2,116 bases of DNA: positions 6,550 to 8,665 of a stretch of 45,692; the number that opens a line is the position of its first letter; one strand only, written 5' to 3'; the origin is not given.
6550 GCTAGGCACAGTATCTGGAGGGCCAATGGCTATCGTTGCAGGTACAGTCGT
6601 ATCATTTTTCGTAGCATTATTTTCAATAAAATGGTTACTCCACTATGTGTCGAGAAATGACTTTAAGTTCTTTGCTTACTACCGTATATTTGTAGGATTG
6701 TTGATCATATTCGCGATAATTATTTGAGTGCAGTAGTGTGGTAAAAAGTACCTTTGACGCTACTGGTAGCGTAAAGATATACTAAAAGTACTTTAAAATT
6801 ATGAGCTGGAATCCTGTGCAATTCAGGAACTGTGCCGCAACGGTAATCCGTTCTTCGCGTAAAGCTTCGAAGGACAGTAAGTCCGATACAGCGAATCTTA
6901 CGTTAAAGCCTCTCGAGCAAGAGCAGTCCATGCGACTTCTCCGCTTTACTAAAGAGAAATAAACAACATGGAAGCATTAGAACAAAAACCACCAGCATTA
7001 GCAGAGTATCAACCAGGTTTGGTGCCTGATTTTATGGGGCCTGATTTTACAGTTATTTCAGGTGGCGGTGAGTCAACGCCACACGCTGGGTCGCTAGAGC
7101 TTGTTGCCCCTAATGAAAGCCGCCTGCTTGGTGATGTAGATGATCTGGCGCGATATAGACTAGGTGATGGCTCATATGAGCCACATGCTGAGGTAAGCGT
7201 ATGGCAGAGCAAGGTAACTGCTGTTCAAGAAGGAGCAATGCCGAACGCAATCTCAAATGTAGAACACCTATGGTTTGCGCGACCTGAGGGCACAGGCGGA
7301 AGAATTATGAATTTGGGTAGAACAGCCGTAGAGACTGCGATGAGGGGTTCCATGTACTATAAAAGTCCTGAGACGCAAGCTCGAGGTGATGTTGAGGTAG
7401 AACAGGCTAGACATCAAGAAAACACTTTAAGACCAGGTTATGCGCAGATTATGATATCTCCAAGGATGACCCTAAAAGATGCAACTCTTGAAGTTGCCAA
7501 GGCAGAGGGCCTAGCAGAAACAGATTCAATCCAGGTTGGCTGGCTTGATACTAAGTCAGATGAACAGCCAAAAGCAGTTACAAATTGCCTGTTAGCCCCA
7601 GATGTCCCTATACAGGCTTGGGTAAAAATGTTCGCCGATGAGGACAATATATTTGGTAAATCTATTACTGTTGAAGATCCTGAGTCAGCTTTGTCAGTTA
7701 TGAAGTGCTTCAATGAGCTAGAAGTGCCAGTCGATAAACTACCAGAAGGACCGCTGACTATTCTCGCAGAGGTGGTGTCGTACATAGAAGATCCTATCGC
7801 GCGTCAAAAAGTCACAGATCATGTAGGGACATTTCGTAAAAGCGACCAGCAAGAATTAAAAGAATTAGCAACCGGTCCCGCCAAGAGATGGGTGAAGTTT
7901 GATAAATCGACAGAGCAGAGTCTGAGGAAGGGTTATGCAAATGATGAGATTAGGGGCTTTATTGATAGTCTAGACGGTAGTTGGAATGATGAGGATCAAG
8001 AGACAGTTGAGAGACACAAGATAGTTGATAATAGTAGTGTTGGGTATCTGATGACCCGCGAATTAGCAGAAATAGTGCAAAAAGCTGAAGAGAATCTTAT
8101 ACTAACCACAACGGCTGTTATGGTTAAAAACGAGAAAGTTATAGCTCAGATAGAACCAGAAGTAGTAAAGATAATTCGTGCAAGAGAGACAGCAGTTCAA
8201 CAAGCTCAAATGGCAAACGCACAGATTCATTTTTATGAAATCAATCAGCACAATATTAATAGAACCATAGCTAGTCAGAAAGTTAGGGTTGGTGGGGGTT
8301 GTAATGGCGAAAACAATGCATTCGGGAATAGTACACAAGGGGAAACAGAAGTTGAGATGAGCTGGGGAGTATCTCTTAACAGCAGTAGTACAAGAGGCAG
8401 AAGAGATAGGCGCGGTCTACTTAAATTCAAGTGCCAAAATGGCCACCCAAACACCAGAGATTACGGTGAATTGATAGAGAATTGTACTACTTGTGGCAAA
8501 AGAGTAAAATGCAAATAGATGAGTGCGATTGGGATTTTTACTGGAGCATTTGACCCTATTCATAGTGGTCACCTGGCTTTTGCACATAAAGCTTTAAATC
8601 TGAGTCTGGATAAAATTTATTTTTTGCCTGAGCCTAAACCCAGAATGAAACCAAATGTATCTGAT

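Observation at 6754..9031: Cobalamin-riboswitch-like leader controlling an orphan 516-aa zinc-ribbon protein fused to a NadD-like gene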

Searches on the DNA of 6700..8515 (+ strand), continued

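Call 61: search_with_rna_model(model_id=R1, sources=[L037, L038, L039], max_evalue=1, show_alignments=3)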
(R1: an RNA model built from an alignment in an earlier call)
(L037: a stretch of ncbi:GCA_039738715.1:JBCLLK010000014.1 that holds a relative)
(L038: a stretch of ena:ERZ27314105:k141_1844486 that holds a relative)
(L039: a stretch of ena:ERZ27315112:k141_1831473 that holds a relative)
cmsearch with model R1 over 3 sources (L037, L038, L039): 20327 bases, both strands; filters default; matches with E-value up to 1: 3.
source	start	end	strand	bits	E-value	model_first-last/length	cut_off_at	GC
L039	1940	2043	+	87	5.3e-18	1-116/116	no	0.41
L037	5851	5994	+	59.4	7.3e-12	1-116/116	no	0.51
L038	1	60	+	47.6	3.1e-09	45-116/116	5'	0.48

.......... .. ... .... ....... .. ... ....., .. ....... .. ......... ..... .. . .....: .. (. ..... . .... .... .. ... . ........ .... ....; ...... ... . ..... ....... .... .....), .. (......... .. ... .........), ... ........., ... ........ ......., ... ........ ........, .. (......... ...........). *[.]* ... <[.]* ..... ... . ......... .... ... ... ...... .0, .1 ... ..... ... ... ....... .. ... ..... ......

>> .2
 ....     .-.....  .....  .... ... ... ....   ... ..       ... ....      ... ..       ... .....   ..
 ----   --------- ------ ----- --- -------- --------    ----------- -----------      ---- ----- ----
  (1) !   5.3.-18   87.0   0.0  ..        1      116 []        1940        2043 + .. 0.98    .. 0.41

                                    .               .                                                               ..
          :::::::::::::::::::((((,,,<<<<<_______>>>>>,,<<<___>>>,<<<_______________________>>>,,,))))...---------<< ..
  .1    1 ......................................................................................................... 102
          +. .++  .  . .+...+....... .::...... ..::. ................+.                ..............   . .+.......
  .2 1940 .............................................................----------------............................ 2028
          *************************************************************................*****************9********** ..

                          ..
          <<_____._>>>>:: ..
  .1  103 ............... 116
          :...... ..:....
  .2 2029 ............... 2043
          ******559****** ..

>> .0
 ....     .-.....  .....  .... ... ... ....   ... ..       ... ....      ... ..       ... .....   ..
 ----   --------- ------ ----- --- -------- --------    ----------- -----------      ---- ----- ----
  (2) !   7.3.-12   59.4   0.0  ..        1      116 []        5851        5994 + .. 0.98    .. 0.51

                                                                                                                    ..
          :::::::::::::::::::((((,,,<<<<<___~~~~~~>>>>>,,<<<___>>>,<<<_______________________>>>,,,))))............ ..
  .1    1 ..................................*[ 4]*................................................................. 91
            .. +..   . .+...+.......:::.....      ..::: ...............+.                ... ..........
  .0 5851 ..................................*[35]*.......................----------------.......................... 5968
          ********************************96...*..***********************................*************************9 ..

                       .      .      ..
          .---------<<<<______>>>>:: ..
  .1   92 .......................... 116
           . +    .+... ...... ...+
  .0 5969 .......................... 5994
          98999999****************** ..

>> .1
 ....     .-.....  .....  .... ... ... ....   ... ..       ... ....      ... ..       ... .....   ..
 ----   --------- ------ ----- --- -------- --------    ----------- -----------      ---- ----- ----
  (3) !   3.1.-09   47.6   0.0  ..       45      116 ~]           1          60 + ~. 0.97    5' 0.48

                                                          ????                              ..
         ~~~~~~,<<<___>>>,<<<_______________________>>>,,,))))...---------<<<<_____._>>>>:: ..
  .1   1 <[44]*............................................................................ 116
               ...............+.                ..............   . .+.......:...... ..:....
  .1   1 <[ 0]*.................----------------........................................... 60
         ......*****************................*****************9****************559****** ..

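Call 75: search_with_rna_model(model_id=R1, sources=[L040, L041, L042, L043, L044, L045, L046, L047, L048, L049, L050, L051, L052, L053, L054, L055, L056, L057, L058, L059, L060, L061, L062, L063, L064, L065, L066, L067, L068, L069, L070, L071, L072, L073, L074, L075, L076, L077, L078, L079, L080, L081, L082, L083, L084, L085, L086, L087, L088, L089, L090, L091, L092, L093, L094, L095, L096, L097, L098, L099, L100, L101, L102, L103, L104, L105, L106, L107, L108, L109, L110, L111, L112, L113, L114, L115, L116, L117, L118, L119], max_evalue=0.01)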
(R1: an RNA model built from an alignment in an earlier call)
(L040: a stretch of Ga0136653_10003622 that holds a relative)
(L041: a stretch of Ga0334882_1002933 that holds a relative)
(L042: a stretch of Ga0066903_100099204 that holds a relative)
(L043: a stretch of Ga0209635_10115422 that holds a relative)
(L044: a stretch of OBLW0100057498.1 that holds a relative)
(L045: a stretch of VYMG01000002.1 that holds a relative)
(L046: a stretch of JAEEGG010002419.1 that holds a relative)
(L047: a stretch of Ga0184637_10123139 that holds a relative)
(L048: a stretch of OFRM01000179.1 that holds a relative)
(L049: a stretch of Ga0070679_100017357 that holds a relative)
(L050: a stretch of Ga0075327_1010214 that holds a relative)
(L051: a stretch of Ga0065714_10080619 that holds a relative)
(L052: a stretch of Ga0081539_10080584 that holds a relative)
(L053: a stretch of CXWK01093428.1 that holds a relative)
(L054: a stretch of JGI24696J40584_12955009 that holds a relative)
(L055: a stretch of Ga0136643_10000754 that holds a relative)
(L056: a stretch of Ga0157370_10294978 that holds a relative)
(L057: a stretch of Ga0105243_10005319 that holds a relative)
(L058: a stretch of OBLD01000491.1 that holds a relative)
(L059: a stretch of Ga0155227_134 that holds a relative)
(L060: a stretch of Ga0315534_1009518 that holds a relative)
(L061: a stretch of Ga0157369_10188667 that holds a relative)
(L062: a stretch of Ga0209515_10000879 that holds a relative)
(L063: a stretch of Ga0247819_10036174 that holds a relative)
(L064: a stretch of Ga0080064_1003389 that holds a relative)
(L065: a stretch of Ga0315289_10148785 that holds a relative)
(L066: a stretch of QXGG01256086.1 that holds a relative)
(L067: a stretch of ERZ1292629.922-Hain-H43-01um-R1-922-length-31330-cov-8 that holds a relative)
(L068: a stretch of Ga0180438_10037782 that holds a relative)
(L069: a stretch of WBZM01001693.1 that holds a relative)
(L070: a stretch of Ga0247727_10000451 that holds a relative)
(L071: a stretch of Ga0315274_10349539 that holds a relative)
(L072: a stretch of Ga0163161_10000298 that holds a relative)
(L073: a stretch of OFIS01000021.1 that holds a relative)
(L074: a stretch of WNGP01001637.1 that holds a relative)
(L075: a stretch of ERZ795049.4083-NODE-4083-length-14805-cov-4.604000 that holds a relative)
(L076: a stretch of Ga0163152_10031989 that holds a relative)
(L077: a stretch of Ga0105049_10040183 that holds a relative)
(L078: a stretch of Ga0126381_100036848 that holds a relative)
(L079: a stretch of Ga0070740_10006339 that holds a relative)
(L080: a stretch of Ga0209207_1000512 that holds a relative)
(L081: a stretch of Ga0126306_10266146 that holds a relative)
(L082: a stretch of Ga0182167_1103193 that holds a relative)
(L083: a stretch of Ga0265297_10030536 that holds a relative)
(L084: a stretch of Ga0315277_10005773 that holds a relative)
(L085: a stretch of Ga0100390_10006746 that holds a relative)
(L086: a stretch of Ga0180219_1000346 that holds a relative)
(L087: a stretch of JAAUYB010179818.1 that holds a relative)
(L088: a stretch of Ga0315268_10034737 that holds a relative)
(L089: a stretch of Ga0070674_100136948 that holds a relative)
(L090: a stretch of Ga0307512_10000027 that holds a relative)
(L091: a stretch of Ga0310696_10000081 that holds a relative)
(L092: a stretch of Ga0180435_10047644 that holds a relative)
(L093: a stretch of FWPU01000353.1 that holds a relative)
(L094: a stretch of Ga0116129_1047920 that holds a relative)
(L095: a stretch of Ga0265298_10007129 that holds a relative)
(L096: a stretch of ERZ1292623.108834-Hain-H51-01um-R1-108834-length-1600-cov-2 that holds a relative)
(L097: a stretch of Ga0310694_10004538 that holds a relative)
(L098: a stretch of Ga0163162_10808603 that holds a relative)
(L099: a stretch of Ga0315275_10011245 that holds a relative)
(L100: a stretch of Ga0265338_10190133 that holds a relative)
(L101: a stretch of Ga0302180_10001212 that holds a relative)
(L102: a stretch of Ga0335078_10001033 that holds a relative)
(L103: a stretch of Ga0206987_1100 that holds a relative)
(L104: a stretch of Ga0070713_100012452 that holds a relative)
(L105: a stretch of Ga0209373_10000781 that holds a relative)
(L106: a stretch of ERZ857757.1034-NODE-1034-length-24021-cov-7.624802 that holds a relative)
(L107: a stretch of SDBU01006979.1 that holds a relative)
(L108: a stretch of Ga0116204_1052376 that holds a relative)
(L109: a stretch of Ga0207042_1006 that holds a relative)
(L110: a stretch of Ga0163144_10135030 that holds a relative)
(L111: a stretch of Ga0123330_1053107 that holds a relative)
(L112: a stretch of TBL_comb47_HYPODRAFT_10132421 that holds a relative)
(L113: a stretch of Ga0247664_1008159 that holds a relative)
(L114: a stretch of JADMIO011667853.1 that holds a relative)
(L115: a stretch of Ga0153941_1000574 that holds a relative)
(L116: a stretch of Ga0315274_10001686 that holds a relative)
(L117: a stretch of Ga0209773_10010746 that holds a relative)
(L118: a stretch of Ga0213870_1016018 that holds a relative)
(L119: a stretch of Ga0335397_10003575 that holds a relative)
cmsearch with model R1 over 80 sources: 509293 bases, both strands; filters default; matches with E-value up to 0.01: 36.
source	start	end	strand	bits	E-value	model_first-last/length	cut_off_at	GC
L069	5720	5829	+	93.2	5.5e-18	1-116/116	no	0.48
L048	2514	2654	+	84.8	4.2e-16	1-116/116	no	0.48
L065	237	338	+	69.9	8.4e-13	1-116/116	no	0.42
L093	6893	7041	-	69.5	1e-12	1-116/116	no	0.42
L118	743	841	+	68.8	1.5e-12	1-116/116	no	0.49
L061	2081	2167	-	68.8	1.5e-12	29-116/116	5'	0.54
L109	1284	1401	-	68.5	1.8e-12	1-116/116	no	0.56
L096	131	276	-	67.5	2.9e-12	1-116/116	no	0.49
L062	5076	5190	-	64.7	1.2e-11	1-116/116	no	0.53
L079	5918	6042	+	62.9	3.1e-11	1-116/116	no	0.49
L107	8514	8619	+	62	4.8e-11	1-116/116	no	0.44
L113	1813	1935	-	61.5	6.5e-11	1-116/116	no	0.55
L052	1588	1710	+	57.9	4e-10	1-116/116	no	0.41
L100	138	299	-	55.6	1.3e-09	1-116/116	no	0.41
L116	568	701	+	55.6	1.3e-09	1-116/116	no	0.54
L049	6861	6966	-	54.2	2.6e-09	14-116/116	5'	0.5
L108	938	1066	-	53.8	3.2e-09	1-116/116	no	0.35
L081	1062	1177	-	52.7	5.9e-09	1-116/116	no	0.47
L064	10873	10971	-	52.1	8e-09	1-116/116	no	0.45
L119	1518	1627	-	50.8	1.5e-08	1-116/116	no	0.46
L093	7846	7950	-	50.1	2.2e-08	1-116/116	no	0.44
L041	4693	4815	-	49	3.8e-08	1-116/116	no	0.54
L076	3941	4057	-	48.3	5.4e-08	1-116/116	no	0.47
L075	13732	13881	+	46.7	1.3e-07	1-116/116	no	0.34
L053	1141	1245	-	45.2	2.7e-07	1-116/116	no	0.51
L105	2911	3046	-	42.3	1.2e-06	1-116/116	no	0.4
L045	5761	5875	+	41.6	1.7e-06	1-116/116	no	0.59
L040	5270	5329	+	41.2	2.1e-06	24-87/116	no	0.63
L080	2967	3033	+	40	3.8e-06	23-88/116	no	0.61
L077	382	451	+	39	6.6e-06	27-85/116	no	0.47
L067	3671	3837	+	37.7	1.3e-05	1-116/116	no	0.47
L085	6543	6685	-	36.3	2.5e-05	1-116/116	no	0.5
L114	1218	1289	-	32.8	0.00016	22-89/116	no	0.68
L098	890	997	-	29.5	0.00086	1-116/116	no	0.44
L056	637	817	-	29.1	0.001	1-116/116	no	0.61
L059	221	322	-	27.5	0.0024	21-90/116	no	0.41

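Call 90: search_rna_families(sources=[L160, L161, L162, L079, L093, L118, L030, L065, L062, L064], threshold=gathering)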
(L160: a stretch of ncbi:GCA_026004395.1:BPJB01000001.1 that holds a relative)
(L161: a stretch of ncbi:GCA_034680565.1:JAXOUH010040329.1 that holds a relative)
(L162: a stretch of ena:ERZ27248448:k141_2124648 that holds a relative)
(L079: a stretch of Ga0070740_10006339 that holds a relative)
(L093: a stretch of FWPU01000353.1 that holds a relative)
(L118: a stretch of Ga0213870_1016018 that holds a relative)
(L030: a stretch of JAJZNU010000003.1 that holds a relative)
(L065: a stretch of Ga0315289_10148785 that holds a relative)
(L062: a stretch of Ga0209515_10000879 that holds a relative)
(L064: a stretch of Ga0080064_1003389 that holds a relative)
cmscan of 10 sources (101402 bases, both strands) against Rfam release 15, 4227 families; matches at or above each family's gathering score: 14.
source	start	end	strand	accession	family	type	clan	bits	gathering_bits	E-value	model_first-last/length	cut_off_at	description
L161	11676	11747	+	RF00005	tRNA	Gene; tRNA;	CL00001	74.3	29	3.2e-14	1-71/71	no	tRNA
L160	11458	11529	-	RF00005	tRNA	Gene; tRNA;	CL00001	69.7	29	6.2e-13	1-71/71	no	tRNA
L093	2355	2426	+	RF00005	tRNA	Gene; tRNA;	CL00001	69.7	29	6.2e-13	1-71/71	no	tRNA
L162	11135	11207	+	RF00005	tRNA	Gene; tRNA;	CL00001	69.4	29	7.3e-13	1-71/71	no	tRNA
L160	13482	13555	+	RF00005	tRNA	Gene; tRNA;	CL00001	68.3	29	1.4e-12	1-71/71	no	tRNA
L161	14535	14608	-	RF00005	tRNA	Gene; tRNA;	CL00001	64.1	29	2.1e-11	1-71/71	no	tRNA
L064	10882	11008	-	RF00174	Cobalamin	Cis-reg; riboswitch;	CL00101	54.8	31.5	1.1e-10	1-189/189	no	Cobalamin riboswitch aptamer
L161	1949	2020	+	RF01689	AdoCbl-II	Cis-reg; riboswitch;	CL00101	49.1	36.5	1.2e-08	1-81/81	no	AdoCbl-II (Cobalamin/B12) riboswitch aptamer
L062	5096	5181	-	RF01689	AdoCbl-II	Cis-reg; riboswitch;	CL00101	49.1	36.5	1.2e-08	1-81/81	no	AdoCbl-II (Cobalamin/B12) riboswitch aptamer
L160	13271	13338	-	RF00005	tRNA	Gene; tRNA;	CL00001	44.7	29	4.7e-06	1-71/71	no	tRNA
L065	246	318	+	RF01689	AdoCbl-II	Cis-reg; riboswitch;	CL00101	41.9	36.5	1.9e-06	1-81/81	no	AdoCbl-II (Cobalamin/B12) riboswitch aptamer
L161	2610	2679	+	RF01689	AdoCbl-II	Cis-reg; riboswitch;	CL00101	39.8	36.5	8.9e-06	1-81/81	no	AdoCbl-II (Cobalamin/B12) riboswitch aptamer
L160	5889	5960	+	RF01689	AdoCbl-II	Cis-reg; riboswitch;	CL00101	38.2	36.5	2.7e-05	1-81/81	no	AdoCbl-II (Cobalamin/B12) riboswitch aptamer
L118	747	824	+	RF01689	AdoCbl-II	Cis-reg; riboswitch;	CL00101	37.2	36.5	5.5e-05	1-81/81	no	AdoCbl-II (Cobalamin/B12) riboswitch aptamer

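Call 91: search_with_rna_model(model_id=R1, sources=[L160, L161, L162], max_evalue=0.1)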
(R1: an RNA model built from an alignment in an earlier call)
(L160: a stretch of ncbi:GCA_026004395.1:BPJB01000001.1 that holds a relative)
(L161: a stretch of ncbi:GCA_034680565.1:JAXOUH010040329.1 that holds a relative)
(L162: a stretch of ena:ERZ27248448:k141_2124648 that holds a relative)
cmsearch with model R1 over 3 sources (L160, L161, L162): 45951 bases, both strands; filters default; matches with E-value up to 0.1: 6.
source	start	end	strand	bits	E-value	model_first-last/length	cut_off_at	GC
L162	6841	6957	+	76.3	2.9e-15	1-116/116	no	0.49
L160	6821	6966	+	68.8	1.4e-13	1-116/116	no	0.43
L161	1937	2042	+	59.4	1.7e-11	1-116/116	no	0.41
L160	5878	5982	+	52.9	4.7e-10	1-116/116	no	0.42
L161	5213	5340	+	51.7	8.8e-10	1-116/116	no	0.51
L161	2595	2701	+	42.8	8.4e-08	1-116/116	no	0.44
